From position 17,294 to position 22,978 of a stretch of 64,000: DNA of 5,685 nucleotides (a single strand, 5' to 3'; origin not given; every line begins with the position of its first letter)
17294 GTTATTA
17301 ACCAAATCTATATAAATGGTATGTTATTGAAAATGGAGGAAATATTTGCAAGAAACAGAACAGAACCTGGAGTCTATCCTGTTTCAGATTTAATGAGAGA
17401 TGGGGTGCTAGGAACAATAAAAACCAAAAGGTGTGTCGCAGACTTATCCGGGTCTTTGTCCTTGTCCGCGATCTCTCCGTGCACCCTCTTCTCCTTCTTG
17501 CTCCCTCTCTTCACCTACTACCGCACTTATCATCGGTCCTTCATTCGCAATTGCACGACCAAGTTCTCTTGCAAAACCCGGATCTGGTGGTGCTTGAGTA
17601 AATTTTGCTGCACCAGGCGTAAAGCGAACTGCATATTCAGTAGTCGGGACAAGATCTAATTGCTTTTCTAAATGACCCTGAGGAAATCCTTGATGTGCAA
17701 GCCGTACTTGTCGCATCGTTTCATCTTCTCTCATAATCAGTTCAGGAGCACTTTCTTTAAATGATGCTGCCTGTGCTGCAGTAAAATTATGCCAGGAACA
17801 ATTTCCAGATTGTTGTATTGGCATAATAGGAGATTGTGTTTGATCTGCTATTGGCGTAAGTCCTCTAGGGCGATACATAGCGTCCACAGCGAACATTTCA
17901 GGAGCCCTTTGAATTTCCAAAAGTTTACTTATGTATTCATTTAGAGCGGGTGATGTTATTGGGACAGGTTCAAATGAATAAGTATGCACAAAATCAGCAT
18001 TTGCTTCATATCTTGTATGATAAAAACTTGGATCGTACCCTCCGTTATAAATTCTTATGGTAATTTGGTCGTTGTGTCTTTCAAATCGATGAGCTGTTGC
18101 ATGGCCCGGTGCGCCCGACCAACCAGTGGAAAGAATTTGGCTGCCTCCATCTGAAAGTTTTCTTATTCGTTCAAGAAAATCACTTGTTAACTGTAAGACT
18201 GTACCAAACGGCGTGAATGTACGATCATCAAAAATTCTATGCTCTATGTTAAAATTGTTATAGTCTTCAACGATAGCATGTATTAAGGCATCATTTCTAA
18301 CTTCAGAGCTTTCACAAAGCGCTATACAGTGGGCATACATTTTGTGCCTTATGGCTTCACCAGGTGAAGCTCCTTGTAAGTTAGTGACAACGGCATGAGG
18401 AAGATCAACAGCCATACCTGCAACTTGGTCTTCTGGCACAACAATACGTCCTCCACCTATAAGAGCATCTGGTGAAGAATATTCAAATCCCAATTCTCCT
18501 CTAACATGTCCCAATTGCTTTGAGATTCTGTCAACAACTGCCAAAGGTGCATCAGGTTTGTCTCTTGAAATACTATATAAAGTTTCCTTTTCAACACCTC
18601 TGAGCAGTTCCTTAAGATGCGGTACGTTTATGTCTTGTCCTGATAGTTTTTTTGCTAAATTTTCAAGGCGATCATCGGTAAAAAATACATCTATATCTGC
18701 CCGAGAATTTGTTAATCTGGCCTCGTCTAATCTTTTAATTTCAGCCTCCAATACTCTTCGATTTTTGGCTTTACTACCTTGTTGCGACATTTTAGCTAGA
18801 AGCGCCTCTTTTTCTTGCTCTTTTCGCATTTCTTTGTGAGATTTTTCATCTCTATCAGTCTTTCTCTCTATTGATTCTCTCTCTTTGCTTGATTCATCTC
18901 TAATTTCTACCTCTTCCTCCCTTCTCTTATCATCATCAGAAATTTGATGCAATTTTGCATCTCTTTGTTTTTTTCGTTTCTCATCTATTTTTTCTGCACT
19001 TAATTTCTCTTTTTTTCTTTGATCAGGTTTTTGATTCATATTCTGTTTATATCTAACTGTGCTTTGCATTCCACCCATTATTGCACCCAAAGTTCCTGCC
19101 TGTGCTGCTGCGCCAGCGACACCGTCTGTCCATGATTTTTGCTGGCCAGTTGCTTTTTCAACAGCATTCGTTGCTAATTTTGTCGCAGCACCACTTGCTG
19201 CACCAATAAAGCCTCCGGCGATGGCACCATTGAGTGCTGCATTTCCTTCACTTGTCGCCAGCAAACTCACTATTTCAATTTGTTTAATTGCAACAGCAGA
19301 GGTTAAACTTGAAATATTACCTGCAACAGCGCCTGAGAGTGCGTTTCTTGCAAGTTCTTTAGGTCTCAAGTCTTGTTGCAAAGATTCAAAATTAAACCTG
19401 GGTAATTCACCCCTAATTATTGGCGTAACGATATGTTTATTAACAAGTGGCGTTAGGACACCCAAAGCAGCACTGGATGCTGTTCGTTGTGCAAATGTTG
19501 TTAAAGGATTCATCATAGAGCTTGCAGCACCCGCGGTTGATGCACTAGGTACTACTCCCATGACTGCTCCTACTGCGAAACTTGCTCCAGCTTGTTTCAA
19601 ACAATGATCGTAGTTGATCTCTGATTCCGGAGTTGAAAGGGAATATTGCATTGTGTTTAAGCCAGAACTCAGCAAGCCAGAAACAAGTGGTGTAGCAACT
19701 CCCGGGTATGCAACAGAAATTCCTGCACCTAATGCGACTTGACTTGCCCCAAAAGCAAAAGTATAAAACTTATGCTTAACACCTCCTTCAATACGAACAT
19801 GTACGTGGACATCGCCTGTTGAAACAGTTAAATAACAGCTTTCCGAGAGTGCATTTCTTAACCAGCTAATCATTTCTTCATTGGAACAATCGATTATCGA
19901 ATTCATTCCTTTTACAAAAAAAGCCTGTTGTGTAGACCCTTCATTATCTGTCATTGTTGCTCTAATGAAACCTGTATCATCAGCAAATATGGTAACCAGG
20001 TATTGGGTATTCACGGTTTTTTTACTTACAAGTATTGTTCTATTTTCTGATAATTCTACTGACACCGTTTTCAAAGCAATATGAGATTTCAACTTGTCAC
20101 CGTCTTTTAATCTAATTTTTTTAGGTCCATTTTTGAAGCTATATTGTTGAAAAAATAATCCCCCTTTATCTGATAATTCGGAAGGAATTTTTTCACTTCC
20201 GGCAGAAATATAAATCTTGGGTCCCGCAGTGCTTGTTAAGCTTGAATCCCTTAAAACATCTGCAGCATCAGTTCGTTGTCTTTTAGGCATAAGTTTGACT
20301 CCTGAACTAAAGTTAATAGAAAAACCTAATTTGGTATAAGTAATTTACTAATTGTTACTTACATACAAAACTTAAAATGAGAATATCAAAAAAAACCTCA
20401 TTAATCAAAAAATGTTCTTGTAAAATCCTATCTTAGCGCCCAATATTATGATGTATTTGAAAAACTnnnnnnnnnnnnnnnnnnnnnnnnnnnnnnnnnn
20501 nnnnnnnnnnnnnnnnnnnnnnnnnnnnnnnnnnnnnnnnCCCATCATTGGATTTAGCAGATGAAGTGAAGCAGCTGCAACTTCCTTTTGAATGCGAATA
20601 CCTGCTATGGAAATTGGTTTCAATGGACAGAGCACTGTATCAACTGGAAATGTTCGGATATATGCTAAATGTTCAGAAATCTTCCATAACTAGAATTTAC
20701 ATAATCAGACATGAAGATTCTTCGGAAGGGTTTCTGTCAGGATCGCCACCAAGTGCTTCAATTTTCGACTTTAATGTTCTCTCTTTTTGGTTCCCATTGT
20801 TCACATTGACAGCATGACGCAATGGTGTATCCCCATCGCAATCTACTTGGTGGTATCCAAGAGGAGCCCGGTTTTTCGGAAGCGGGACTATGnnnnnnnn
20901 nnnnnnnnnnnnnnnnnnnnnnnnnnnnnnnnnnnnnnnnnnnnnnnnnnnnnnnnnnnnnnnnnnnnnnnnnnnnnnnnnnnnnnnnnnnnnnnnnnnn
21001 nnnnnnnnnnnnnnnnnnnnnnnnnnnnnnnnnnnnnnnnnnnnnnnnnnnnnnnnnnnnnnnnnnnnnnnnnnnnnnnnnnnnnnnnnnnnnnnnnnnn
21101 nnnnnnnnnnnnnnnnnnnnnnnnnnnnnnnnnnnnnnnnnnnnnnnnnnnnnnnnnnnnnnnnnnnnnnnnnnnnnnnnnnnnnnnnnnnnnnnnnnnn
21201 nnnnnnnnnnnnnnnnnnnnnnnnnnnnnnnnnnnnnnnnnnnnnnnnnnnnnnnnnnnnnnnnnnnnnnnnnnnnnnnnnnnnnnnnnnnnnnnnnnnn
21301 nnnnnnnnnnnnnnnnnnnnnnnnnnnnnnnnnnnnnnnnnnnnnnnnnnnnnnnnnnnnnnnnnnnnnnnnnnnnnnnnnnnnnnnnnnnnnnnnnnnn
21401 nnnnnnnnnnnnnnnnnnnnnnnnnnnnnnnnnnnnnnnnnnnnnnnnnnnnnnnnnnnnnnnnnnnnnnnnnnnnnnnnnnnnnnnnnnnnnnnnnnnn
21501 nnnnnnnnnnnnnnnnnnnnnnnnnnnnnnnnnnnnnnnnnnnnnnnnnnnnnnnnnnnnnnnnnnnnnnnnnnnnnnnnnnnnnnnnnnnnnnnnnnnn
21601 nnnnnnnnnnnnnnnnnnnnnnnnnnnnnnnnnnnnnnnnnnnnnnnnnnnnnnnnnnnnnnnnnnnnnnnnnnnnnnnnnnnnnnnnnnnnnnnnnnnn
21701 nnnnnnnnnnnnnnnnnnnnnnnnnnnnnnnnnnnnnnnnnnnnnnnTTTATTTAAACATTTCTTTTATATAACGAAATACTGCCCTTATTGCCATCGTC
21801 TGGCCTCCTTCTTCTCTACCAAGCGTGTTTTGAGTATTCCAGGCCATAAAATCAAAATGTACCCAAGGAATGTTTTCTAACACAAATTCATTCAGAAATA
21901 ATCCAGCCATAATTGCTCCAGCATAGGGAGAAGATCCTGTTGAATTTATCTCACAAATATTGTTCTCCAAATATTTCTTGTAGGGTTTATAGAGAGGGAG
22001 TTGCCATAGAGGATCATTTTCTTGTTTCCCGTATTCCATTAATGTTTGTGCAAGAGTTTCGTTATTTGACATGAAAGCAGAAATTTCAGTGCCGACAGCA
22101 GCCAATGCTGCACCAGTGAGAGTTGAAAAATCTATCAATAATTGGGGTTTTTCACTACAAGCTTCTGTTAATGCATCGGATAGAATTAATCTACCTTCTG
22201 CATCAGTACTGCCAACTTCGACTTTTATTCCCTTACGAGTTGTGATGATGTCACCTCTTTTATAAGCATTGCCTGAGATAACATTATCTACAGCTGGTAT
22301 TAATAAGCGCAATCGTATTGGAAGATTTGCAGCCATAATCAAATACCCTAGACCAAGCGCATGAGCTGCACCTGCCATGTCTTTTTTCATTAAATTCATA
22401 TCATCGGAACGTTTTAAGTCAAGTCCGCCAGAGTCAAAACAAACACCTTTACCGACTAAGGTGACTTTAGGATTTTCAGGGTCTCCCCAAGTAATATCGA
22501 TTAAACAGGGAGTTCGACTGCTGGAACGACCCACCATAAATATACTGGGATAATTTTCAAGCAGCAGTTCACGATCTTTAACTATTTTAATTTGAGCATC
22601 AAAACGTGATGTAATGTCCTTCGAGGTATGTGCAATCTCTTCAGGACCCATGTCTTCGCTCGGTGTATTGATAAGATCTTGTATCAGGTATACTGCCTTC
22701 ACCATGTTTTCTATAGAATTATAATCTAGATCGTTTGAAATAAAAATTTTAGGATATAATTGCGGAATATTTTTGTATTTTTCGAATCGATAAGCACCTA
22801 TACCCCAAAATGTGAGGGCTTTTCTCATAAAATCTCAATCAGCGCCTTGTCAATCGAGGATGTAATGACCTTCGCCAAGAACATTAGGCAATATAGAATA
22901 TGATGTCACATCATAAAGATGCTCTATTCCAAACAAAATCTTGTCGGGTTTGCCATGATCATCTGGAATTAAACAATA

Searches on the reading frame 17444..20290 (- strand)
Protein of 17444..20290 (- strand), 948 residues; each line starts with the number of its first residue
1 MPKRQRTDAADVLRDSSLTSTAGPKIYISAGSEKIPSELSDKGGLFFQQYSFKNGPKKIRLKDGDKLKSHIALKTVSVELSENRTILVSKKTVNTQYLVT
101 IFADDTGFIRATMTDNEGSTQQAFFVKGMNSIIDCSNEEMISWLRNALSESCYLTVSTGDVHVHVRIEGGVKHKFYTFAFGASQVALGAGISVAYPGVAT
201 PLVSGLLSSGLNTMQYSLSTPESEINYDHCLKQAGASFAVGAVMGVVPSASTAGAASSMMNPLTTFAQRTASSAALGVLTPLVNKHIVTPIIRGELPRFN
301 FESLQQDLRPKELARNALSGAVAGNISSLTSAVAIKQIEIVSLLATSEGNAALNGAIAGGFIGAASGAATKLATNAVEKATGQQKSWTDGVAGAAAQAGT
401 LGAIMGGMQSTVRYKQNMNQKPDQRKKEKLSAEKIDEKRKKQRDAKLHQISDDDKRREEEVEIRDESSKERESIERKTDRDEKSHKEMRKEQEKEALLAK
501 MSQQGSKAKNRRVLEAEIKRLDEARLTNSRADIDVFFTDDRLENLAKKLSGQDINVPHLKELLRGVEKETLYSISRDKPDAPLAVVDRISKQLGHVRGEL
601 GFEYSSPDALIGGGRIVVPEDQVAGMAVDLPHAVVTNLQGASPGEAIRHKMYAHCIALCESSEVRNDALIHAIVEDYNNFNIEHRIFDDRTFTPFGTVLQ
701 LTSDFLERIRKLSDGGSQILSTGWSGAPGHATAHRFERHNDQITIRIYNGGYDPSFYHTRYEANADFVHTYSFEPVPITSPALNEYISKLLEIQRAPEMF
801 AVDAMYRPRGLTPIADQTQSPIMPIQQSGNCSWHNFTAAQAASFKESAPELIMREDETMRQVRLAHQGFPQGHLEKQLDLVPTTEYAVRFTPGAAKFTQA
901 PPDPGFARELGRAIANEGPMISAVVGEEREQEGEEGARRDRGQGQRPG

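Call 56: search_protein_families(library=ncbifam, proteins=[window:17444-20290:-], max_evalue=0.00001)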
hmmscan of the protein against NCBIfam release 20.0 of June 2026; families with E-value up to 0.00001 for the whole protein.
window:17444-20290:- (948 aa): 0 families

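Call 68: search_protein_families(library=pfam, proteins=[window:17444-20290:-], max_evalue=0.001)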
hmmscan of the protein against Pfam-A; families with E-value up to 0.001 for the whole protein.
window:17444-20290:- (948 aa): 0 families

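Call 83: search_solved_structures(query=window:17444-20290:-, max_evalue=0.01)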
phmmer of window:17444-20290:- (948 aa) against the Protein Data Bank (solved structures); distinct sequences matched with E-value up to 0.01: 0.

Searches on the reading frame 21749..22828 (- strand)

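Call 56: search_protein_families(library=ncbifam, proteins=[window:21749-22828:-], max_evalue=0.00001)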
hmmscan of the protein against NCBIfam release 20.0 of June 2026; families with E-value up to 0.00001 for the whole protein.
window:21749-22828:- (359 aa): 13 families
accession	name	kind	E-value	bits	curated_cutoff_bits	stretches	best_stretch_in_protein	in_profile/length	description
NF002073.0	PRK00913.1-2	equivalog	1.3e-87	294.8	432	1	38-357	178-501/505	leucyl aminopeptidase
NF002083.0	PRK00913.3-5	equivalog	1.3e-80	271.8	468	1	36-358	166-491/492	leucyl aminopeptidase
NF003450.0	PRK05015.1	equivalog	3.4e-77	259.9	437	1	33-354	94-425/429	aminopeptidase PepB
NF002074.0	PRK00913.1-4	equivalog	6.8e-74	249.5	415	1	42-331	179-471/496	leucyl aminopeptidase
NF002081.0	PRK00913.3-3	equivalog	4.9e-71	240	485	1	37-358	155-482/485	leucyl aminopeptidase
NF002075.0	PRK00913.2-2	equivalog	2.9e-70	237.5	468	1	35-358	171-500/502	leucyl aminopeptidase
NF002077.0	PRK00913.2-4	equivalog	3.7e-70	237.3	471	1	36-358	174-499/501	leucyl aminopeptidase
NF002078.0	PRK00913.2-5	equivalog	1.6e-69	234.8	622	1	38-355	172-495/500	leucyl aminopeptidase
NF002076.0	PRK00913.2-3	equivalog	3.2e-69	234.3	491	1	36-356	168-492/494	leucyl aminopeptidase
NF002082.0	PRK00913.3-4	equivalog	1.2e-68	232.2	552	1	47-355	190-501/504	leucyl aminopeptidase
NF002072.0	PRK00913.1-1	equivalog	1.4e-58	198.8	826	1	44-337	182-479/502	leucyl aminopeptidase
NF002080.0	PRK00913.3-2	equivalog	4.7e-51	174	475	1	37-355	126-442/447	leucyl aminopeptidase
NF002079.0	PRK00913.3-1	equivalog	9.3e-49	166.4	1013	1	39-328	167-461/496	leucyl aminopeptidase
